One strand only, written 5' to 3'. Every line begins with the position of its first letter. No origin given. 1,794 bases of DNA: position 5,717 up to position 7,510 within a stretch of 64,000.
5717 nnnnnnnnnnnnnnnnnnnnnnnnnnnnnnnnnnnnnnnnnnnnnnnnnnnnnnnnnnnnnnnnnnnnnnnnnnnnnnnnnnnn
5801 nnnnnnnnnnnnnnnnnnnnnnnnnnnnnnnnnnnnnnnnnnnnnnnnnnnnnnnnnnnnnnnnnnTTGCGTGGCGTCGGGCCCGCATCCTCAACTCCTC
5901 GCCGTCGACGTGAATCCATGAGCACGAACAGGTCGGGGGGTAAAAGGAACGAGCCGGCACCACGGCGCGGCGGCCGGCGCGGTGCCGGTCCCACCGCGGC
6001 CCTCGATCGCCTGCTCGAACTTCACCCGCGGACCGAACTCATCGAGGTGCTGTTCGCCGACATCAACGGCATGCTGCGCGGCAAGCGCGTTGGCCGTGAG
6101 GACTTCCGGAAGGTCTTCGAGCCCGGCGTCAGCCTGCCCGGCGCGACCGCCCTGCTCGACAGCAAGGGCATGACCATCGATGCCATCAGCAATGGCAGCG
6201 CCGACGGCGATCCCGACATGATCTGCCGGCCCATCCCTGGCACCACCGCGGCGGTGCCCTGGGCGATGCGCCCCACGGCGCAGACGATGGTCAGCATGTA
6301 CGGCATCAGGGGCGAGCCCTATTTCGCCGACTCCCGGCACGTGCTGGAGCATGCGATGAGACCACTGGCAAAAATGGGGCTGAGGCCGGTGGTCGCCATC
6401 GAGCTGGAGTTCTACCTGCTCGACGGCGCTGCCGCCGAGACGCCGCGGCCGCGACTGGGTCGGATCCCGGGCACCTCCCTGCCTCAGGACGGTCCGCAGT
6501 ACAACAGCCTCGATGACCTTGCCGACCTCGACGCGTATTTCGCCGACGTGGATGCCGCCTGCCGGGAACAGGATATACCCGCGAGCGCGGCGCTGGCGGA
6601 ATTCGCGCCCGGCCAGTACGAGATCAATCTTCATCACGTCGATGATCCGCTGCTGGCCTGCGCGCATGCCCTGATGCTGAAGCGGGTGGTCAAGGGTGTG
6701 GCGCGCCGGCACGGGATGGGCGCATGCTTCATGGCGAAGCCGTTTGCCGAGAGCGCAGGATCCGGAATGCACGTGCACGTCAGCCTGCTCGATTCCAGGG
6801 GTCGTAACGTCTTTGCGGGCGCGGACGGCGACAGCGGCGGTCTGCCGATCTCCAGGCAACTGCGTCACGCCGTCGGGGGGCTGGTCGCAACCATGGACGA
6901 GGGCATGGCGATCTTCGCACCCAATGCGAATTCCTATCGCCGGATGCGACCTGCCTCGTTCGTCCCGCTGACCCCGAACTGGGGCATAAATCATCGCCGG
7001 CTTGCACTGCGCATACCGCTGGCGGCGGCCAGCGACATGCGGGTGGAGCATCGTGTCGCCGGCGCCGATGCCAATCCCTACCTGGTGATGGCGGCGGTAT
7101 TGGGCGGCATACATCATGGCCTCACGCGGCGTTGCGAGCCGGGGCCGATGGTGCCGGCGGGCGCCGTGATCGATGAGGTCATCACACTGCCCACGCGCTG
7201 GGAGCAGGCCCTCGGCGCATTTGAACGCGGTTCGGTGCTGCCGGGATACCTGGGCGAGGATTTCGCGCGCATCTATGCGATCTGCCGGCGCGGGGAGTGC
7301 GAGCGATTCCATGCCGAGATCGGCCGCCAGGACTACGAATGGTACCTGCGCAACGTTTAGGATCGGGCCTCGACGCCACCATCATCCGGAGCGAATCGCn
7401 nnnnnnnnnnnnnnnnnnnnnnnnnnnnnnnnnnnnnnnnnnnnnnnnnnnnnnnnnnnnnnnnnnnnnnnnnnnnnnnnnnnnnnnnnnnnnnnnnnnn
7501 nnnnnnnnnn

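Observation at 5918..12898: Glutamine-synthetase-like ligase encoded next to Rieske oxygenases: a possible gamma-glutamylated substrate for the oxygenase (aniline-dioxygenase logic in an aliphatic context)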

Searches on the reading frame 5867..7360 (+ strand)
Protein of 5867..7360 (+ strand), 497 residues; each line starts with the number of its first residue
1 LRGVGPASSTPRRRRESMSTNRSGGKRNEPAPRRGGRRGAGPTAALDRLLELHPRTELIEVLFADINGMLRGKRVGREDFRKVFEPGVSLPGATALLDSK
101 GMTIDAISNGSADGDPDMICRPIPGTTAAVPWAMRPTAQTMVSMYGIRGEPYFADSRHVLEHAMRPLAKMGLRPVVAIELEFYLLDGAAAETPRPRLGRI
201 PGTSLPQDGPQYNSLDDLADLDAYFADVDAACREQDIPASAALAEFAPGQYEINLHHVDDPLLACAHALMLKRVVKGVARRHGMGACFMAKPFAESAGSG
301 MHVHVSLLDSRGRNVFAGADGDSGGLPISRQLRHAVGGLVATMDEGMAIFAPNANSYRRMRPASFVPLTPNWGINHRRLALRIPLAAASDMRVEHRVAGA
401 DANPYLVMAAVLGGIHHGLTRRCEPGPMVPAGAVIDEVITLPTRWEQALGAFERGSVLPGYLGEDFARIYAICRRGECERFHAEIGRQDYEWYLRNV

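Call 5: search_protein_families(library=pfam, proteins=[window:5867-7360:+])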
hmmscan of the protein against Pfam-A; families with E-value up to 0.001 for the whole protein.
window:5867-7360:+ (497 aa): 1 family
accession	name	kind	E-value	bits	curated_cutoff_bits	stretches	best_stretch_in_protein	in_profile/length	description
PF00120.29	Gln-synt_C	-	6.8e-85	285.6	24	1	154-493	2-344/344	Glutamine synthetase, catalytic domain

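Call 7: search_protein_families(library=ncbifam, proteins=[window:5867-7360:+], max_evalue=1e-10)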
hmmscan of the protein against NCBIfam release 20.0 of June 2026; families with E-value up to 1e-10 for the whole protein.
window:5867-7360:+ (497 aa): 4 families
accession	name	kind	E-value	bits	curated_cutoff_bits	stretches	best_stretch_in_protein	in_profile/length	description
NF045547.1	GGputSyn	equivalog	2.7e-59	201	650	1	56-484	14-433/438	gamma-glutamylputrescine synthetase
TIGR03105.1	gln_synth_III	equivalog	6.9e-56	189.6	469.6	1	61-493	15-433/435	type III glutamate--ammonia ligase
TIGR00653.1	GlnA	equivalog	2.1e-50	171.8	429.15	1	239-493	201-460/462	type I glutamate--ammonia ligase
NF007006.0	PRK09469.1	equivalog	2.2e-23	82.6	845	1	270-427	238-391/469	glutamate--ammonia ligase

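Call 10: find_encoding_contigs(protein=window:5918-7360:+, flank=10000, max_places=6)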
Protein window:5918-7360:+ (480 aa): 5 contigs read that carry it; 5 places shown.
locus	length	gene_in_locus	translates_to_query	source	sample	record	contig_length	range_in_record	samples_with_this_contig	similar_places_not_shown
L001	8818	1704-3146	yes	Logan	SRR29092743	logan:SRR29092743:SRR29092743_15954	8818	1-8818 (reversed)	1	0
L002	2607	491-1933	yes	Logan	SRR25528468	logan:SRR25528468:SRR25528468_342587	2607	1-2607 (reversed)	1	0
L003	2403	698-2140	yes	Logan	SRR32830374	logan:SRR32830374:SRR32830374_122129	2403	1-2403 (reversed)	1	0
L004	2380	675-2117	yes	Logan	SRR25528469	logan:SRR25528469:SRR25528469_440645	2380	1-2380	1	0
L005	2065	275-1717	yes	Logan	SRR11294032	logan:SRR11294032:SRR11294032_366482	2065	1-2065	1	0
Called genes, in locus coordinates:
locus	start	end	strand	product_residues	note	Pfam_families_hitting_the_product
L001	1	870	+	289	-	?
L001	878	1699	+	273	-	PF00378:ECH_1, PF16113:ECH_2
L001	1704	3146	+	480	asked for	PF00120:Gln-synt_C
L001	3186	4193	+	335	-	PF08240:ADH_N, PF00107:ADH_zinc_N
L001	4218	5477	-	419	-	PF12832:MFS_1_like, PF07690:MFS_1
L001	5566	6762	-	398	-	PF00355:Rieske, PF00848:Ring_hydroxyl_A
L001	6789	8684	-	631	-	PF00440:TetR_N, PF13977:TetR_C_6, PF00355:Rieske, PF00848:Ring_hydroxyl_A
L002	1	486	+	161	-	?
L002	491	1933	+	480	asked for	PF00120:Gln-synt_C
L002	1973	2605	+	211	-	?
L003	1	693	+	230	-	?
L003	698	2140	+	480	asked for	PF00120:Gln-synt_C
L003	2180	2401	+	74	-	?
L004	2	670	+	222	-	?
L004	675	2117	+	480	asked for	PF00120:Gln-synt_C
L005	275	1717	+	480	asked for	PF00120:Gln-synt_C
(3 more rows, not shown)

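Call 12: find_homologous_proteins(query=window:5918-7360:+, max_evalue=1e-20)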
Query window:5918-7360:+ (480 aa): 7757 proteins with E <= 1e-20 among 8000 candidates; the best 120 are listed.
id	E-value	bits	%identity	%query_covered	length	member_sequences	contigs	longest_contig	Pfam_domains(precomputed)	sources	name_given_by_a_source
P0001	0.0e+0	1095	100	100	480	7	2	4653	PF00120.30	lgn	-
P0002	3.5e-287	971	89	100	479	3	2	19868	PF00120.30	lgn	-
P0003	4.9e-283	957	88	100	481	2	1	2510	PF00120.30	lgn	-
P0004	3.4e-281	951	87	100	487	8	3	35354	PF00120.30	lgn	-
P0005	6.4e-279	944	86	100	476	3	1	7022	PF00120.30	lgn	-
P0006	3.6e-231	786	75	94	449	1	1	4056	PF00120.30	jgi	jgi:glutamine synthetase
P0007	8.9e-231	785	75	92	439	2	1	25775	PF00120.30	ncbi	ncbi:MAG: glutamine synthetase family protein [Gammaproteobacteria bacterium]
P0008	1.7e-230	784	73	97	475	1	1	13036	PF00120.30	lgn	-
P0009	4.1e-223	760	70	100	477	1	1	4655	PF00120.30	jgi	jgi:glutamine synthetase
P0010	1.3e-215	735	85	79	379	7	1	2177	PF00120.30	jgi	jgi:glutamine synthetase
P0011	3.3e-190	651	61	94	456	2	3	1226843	PF00120.30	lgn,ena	-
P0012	9.5e-190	650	63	94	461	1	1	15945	PF00120.30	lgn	-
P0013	4.6e-188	644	60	94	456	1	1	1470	PF00120.30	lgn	-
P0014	1.0e-186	640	61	95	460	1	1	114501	PF00120.30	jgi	jgi:glutamine synthetase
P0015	1.7e-185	635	59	94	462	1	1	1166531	PF00120.30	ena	-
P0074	2.6e-177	608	59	95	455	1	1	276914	PF00120.30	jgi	jgi:glutamine synthetase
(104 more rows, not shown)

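Call 14: find_related_loci(query=A1, collection=genome_contigs, flank=10000)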
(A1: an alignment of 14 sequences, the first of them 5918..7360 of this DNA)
Query A1 (480 aa) in genome_contigs; peptide patterns used: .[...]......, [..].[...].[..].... (x = any residue, [..] = any of these).
600 stretches matched a pattern (row limit reached: there are more); 585 encode a relative of the query (tblastn E <= 1e-3); the best 80 are kept; 80 distinct loci.
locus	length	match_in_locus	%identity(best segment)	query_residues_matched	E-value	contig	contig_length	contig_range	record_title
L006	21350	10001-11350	60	27-480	4e-178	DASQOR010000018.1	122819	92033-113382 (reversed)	MAG TPA_asm: Steroidobacteraceae bacterium isolate SMAG_U10808 k141_91992, whole genome shotgun sequence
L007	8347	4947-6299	58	29-478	9e-175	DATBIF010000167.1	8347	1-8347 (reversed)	MAG TPA_asm: Steroidobacteraceae bacterium isolate SMAG_U3887 k141_89836, whole genome shotgun sequence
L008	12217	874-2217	57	29-480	1e-168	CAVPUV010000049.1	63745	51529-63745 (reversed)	MAG: uncultured Gammaproteobacteria bacterium isolate MFD10097.bin.2.2 genome assembly, contig: contig_3156, whole genom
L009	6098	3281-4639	56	24-480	3e-170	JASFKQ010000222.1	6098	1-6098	MAG: Lysobacterales bacterium isolate D0817M02metaG_Bin_286 D0817M02metaG_FD_scaffold_7442_c1, whole genome shotgun sequ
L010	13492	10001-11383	54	19-480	1e-167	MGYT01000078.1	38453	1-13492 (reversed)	MAG: Gammaproteobacteria bacterium RIFCSPLOWO2_02_FULL_61_13 rifcsplowo2_02_scaffold_2693, whole genome shotgun sequence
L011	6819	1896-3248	55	26-480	3e-162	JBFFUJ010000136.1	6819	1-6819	MAG: Lysobacterales bacterium isolate Mix_mud23.2022.09.13 k141_2421982_length_6819_cov_9.0000, whole genome shotgun seq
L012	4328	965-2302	52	32-478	3e-166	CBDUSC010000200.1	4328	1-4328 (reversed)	MAG TPA_asm: uncultured bacterium isolate SRR21487741_binner13_Refined_76 genome assembly, contig: ERZ25074850.17725, wh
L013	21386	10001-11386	51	18-480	3e-160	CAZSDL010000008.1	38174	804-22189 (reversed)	MAG TPA_asm: uncultured Woeseiaceae bacterium isolate SRP072547_co1_311 genome assembly, contig: NODE_1193_length_38174_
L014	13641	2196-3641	52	4-480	3e-159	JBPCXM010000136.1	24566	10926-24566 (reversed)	MAG: Pseudomonadales bacterium isolate MAG_seacave_111 S1Ck127_10071867, whole genome shotgun sequence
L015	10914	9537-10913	50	21-480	1e-158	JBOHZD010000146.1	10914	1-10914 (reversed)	MAG: Woeseiaceae bacterium isolate M3-S_metawrap_bin.287 k127_1670186, whole genome shotgun sequence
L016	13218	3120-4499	51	20-480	4e-158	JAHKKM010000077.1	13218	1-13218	MAG: Proteobacteria bacterium isolate CR_Sed_300A_bin.102 scaffold_1604, whole genome shotgun sequence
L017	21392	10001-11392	52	16-480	1e-157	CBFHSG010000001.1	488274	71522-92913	MAG: Woeseiaceae bacterium isolate AGTU_64_bin_15_strict genome assembly, contig: AGTU_64_bin_15_strict_c1, whole genome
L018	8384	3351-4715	52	25-480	1e-156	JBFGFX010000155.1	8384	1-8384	MAG: Woeseiaceae bacterium isolate Mix_sand02.2020.12.G.53 k141_362526_length_8384_cov_11.2252, whole genome shotgun seq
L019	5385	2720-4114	52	16-480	1e-158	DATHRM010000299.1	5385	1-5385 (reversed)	MAG TPA_asm: Woeseiaceae bacterium isolate SMAG_U16025 k141_466332, whole genome shotgun sequence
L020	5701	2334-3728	50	16-480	2e-155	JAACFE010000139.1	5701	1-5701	MAG: Gammaproteobacteria bacterium isolate bin.24 scaffold_12749, whole genome shotgun sequence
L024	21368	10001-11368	48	24-480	2e-147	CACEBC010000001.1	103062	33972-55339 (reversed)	Porticoccaceae bacterium isolate AG-905-B21 genome assembly, contig: AG-905-B21_NODE_1, whole genome shotgun sequence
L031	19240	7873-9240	49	25-480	3e-144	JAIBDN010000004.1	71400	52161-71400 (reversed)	MAG: Gammaproteobacteria bacterium isolate bin.58 k141_2361913_length_71400_cov_23.8953, whole genome shotgun sequence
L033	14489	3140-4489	48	29-480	9e-141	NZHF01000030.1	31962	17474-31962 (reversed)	MAG: Gammaproteobacteria bacterium isolate MED656 71654, whole genome shotgun sequence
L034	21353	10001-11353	46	29-480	3e-139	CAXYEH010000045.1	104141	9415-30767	MAG: uncultured Pseudomonadales bacterium isolate FRAM_RAS_F4_03_2017_2-MAG_24 genome assembly, contig: FRAM_RAS_F4_03_2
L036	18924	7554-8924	45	24-480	1e-135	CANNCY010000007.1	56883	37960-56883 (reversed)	uncultured Pseudomonadales bacterium isolate 1143.fasta genome assembly, contig: NODE_7, whole genome shotgun sequence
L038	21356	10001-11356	47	27-478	2e-128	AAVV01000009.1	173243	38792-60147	Marine gamma proteobacterium HTCC2080 1100755000536, whole genome shotgun sequence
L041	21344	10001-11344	48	33-480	3e-142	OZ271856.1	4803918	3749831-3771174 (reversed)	MAG: Halieaceae bacterium isolate eafbf298-d657-4fa2-a983-9054ca6ef23f genome assembly, chromosome: 1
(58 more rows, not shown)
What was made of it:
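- Many carriers are Steroidobacteraceae and Lysobacterales MAGs rather than marine DMSP specialists (call 14).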
